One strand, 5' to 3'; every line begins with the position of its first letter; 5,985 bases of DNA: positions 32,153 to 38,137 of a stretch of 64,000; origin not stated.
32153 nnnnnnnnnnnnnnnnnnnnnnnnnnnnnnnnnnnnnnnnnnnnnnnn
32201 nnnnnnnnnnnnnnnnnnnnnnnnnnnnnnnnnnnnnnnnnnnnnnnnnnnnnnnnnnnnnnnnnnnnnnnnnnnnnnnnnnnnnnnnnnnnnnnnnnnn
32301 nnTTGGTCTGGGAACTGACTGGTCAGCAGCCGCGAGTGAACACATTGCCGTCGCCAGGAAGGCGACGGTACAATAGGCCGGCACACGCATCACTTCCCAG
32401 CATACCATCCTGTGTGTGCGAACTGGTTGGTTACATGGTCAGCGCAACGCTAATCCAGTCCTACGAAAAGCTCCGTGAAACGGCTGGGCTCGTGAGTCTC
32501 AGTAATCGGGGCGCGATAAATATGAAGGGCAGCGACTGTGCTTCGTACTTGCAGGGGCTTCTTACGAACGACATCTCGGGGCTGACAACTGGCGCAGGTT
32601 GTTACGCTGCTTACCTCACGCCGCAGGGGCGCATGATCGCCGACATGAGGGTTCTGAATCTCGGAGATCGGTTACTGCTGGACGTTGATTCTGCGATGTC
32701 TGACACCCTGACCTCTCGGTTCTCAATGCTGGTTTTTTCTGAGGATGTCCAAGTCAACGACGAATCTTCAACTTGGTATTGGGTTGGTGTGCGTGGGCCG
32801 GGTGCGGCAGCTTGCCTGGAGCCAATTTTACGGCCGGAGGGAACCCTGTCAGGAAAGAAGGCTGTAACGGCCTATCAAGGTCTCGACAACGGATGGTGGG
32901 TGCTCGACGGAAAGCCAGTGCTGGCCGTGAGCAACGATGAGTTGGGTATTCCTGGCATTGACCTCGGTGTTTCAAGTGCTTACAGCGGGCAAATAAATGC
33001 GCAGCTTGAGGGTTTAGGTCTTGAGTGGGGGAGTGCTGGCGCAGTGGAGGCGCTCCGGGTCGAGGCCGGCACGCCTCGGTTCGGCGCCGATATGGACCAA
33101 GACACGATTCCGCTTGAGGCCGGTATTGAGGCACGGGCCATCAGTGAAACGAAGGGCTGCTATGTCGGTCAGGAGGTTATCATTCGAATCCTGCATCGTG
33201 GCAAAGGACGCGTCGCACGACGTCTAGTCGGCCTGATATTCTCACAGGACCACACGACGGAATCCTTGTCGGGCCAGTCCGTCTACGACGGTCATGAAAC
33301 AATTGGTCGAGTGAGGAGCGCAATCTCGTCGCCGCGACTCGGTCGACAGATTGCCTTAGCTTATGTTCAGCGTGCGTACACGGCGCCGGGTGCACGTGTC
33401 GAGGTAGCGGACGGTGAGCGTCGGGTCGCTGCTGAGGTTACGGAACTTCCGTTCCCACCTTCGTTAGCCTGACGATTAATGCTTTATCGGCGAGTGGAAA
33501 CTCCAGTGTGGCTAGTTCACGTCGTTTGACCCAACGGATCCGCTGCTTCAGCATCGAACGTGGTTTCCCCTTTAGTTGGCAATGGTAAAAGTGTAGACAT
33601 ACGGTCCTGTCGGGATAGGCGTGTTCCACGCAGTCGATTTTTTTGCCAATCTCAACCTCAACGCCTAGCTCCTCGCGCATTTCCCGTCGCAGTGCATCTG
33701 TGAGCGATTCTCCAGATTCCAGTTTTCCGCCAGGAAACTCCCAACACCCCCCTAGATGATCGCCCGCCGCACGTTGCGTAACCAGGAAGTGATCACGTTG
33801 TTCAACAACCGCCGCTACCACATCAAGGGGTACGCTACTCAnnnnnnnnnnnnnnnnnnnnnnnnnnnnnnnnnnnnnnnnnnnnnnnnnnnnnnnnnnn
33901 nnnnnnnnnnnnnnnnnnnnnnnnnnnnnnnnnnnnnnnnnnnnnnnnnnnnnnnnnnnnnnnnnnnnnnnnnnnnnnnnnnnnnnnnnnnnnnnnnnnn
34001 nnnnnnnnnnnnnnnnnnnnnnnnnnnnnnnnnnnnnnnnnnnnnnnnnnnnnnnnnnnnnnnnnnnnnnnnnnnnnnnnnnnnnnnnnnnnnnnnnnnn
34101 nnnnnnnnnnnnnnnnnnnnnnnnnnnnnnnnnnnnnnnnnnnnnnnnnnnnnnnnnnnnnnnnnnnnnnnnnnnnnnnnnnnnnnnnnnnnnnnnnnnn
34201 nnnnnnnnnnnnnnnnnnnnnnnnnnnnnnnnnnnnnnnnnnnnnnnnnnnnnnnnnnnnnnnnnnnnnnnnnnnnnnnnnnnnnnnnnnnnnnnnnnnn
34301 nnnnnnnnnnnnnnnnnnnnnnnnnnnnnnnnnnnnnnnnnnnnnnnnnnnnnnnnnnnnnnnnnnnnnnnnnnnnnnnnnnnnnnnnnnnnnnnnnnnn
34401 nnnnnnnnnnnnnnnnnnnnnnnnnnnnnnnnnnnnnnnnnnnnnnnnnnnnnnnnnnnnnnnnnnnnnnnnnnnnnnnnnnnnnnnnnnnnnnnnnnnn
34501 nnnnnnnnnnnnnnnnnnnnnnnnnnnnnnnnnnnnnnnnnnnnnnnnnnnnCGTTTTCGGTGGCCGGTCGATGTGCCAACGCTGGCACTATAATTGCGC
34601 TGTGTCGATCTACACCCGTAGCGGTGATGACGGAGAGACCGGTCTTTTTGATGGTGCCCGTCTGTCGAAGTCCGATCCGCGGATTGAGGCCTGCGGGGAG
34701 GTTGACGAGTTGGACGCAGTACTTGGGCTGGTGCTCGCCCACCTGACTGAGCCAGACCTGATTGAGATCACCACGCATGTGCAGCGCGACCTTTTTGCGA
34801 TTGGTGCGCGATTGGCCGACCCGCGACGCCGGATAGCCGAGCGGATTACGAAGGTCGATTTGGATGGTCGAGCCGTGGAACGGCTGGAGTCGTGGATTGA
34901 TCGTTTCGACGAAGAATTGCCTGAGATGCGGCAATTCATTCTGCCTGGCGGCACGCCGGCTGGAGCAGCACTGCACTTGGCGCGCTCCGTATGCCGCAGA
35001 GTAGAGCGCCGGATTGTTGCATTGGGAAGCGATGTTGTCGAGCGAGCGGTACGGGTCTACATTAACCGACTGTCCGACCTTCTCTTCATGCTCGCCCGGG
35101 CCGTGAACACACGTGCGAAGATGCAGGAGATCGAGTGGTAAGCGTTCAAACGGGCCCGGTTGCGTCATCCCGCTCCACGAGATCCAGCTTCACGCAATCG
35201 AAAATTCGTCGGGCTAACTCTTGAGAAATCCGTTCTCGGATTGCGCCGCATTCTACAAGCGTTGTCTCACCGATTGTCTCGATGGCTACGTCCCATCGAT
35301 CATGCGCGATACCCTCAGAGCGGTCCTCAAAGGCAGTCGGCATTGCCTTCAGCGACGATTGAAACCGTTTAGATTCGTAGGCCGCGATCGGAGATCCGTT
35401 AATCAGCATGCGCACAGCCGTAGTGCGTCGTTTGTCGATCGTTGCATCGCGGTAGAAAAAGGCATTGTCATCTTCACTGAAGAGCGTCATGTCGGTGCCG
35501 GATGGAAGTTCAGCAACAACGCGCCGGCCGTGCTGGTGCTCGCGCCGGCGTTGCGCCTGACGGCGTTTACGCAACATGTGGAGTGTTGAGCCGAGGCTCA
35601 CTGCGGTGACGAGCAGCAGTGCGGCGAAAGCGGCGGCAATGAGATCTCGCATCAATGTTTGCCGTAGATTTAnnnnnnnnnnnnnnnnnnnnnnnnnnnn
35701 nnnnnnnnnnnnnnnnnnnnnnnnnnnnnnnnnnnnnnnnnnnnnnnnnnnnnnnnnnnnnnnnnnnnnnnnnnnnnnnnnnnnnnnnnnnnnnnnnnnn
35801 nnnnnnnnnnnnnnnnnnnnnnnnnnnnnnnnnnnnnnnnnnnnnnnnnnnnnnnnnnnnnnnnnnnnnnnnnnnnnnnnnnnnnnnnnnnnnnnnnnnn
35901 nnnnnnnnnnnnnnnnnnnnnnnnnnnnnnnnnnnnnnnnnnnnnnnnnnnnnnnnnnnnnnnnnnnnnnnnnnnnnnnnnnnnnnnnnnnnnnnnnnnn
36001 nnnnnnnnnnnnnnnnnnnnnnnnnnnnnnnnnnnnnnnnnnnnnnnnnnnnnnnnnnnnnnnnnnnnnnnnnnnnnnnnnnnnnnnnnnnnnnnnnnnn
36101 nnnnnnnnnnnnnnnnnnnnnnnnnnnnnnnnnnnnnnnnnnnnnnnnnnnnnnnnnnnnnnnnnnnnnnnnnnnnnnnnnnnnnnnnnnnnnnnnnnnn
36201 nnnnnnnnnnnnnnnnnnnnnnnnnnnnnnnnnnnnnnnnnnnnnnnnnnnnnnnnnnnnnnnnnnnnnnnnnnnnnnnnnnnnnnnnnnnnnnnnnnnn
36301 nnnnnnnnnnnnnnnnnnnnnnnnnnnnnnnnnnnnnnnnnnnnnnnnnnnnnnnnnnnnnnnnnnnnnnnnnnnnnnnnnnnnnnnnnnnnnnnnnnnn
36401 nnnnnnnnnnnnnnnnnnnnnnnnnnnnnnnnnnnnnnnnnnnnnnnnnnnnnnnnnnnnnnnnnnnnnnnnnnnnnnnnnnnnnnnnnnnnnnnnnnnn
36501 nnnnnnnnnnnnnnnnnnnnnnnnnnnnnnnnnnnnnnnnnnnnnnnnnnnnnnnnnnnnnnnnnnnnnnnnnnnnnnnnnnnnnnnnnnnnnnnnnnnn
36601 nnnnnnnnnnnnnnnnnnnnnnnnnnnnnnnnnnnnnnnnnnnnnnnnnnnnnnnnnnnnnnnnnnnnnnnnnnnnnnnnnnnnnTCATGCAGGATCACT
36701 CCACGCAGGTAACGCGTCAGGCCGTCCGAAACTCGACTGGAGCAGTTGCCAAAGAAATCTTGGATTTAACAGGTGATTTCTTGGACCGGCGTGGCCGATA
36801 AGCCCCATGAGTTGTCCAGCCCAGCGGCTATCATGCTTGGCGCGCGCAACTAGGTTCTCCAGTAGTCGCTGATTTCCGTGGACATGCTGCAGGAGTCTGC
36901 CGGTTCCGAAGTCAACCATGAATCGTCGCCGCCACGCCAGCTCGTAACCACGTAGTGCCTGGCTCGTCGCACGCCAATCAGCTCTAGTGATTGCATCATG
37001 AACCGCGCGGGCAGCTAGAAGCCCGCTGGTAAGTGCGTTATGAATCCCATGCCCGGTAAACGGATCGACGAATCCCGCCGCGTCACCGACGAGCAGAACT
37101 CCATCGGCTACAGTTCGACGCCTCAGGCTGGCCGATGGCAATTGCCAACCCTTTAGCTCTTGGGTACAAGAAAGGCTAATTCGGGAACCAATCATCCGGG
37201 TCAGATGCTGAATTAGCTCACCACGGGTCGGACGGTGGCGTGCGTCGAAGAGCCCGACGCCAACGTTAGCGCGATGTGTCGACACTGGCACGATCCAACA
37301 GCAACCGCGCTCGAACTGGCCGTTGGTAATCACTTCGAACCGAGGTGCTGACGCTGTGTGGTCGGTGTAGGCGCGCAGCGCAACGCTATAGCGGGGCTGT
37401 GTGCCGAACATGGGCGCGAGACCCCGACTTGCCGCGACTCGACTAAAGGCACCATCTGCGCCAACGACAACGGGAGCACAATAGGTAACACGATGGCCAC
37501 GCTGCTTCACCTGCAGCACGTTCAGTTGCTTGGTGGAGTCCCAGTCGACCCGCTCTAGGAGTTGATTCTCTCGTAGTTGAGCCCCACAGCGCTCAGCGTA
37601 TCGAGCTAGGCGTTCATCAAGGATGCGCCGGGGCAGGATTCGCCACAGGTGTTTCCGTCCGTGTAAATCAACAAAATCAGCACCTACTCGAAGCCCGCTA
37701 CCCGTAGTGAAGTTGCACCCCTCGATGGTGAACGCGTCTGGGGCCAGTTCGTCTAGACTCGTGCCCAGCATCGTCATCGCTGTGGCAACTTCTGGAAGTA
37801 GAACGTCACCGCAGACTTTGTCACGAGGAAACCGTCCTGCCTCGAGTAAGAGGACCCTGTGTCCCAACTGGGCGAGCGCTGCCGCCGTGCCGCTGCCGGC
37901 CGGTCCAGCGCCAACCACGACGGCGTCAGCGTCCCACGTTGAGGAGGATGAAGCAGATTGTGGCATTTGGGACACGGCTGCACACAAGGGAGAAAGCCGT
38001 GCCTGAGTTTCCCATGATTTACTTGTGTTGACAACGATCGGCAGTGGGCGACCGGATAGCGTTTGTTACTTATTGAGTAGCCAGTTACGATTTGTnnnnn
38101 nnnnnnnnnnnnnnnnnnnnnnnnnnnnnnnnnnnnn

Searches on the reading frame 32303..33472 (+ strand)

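Call 46: search_protein_families(library=ncbifam, proteins=[window:32303-33472:+], max_evalue=0.00001)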
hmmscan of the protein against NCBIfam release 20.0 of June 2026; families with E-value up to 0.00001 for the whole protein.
window:32303-33472:+ (389 aa): 8 families
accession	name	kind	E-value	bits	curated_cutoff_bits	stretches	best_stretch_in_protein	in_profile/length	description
NF001567.0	PRK00389.1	subfamily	1.9e-36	125.8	300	1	51-384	35-352/359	glycine cleavage system aminomethyltransferase GcvT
TIGR00528.1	gcvT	equivalog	5.1e-35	121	235.85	1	48-384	30-359/362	glycine cleavage system aminomethyltransferase GcvT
NF010093.0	PRK13579.1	equivalog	5.4e-30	104.4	459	1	52-386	43-365/371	glycine cleavage system aminomethyltransferase GcvT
NF053776.1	TmaoDeMthMsil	equivalog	1.8e-29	102.8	1100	1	48-384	416-753/763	trimethylamine N-oxide demethylase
TIGR03317.2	CAF17_like_YgfZ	equivalog_domain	1.6e-19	70.3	49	1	249-358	2-112/113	CAF17-like 4Fe-4S cluster assembly/insertion protein YgfZ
TIGR01372.1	soxA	subfamily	2.3e-19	68.7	1164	1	50-382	646-984/996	sarcosine oxidase subunit alpha family protein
NF009133.0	PRK12486.1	equivalog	5e-18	65.1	410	1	49-382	43-366/369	dimethylsulfoniopropionate demethylase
NF007110.0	PRK09559.1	equivalog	9.3e-16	57.7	219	2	60-174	18-131/327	tRNA-modifying protein YgfZ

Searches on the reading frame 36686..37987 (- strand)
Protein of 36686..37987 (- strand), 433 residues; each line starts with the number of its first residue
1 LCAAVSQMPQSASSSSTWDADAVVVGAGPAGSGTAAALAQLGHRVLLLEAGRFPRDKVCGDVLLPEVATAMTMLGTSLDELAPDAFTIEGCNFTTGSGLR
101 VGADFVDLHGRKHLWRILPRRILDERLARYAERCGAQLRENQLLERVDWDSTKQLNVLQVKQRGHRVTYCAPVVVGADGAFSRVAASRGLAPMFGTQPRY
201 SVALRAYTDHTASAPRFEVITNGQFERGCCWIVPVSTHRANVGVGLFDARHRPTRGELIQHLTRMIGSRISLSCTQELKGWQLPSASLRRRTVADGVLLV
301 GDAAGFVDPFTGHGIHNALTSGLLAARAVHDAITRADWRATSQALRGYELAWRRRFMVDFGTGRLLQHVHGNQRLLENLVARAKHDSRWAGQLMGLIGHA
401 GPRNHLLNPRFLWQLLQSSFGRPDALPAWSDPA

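Call 46: search_protein_families(library=ncbifam, proteins=[window:36686-37987:-], max_evalue=0.00001)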
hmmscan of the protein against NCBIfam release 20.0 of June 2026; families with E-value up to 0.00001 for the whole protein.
window:36686-37987:- (433 aa): 35 families (the best 25 are shown)
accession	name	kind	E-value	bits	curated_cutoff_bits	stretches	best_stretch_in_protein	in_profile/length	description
TIGR02032.1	GG-red-SF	subfamily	5.7e-54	183.8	158.8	1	21-329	2-297/297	geranylgeranyl reductase family protein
NF045655.1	MkRedMenJ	equivalog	2.4e-32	112.4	700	1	19-367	4-353/406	menaquinone reductase MenJ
TIGR02023.1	BchP-ChlP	subfamily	6.6e-32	111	343.3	1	21-381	2-347/388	geranylgeranyl diphosphate reductase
NF049967.1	QhpG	equivalog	6.7e-23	81.3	240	1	23-338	2-295/423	flavin-dependent monooxygenase QhpG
NF041160.1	DGGPL_Thplmales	equivalog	1.5e-18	66.9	780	1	120-356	100-335/396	digeranylgeranylglycerophospholipid reductase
TIGR02028.1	ChlP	equivalog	2.4e-18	66.1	505.3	1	23-370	4-345/398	geranylgeranyl reductase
NF041080.1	DGGGPL_reductase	equivalog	6.4e-18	64.9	580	1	21-340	3-322/447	digeranylgeranylglycerophospholipid reductase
NF033113.0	halo_ClmS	equivalog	3e-15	55.7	900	1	21-337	4-328/570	chloramphenicol-biosynthetic FADH2-dependent halogenase CmlS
TIGR01988.1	Ubi-OHases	subfamily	2.1e-13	49.9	224.65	1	155-375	139-358/387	ubiquinone biosynthesis hydroxylase, UbiH/UbiF/VisC/COQ6 family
NF004780.0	PRK06126.1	subfamily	2.4e-13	49.2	445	1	119-319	125-328/552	hypothetical protein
NF004834.1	PRK06185.1-3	subfamily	3.6e-13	49.1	500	1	16-358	4-344/420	FAD-dependent oxidoreductase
NF007450.0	PRK10015.1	subfamily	4e-12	45.6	466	0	291-376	291-377/429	FAD-dependent oxidoreductase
NF006593.0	PRK09126.1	equivalog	7.4e-12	44.8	420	0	162-380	150-366/393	5-demethoxyubiquinol-8 5-hydroxylase UbiM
NF006092.0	PRK08244.1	equivalog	1.9e-11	43.3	644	1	19-319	2-296/494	monooxygenase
NF041385.1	Dggglyphlred_Halo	equivalog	2.5e-11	42.7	700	1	291-356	275-340/405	digeranylgeranylglycerophospholipid reductase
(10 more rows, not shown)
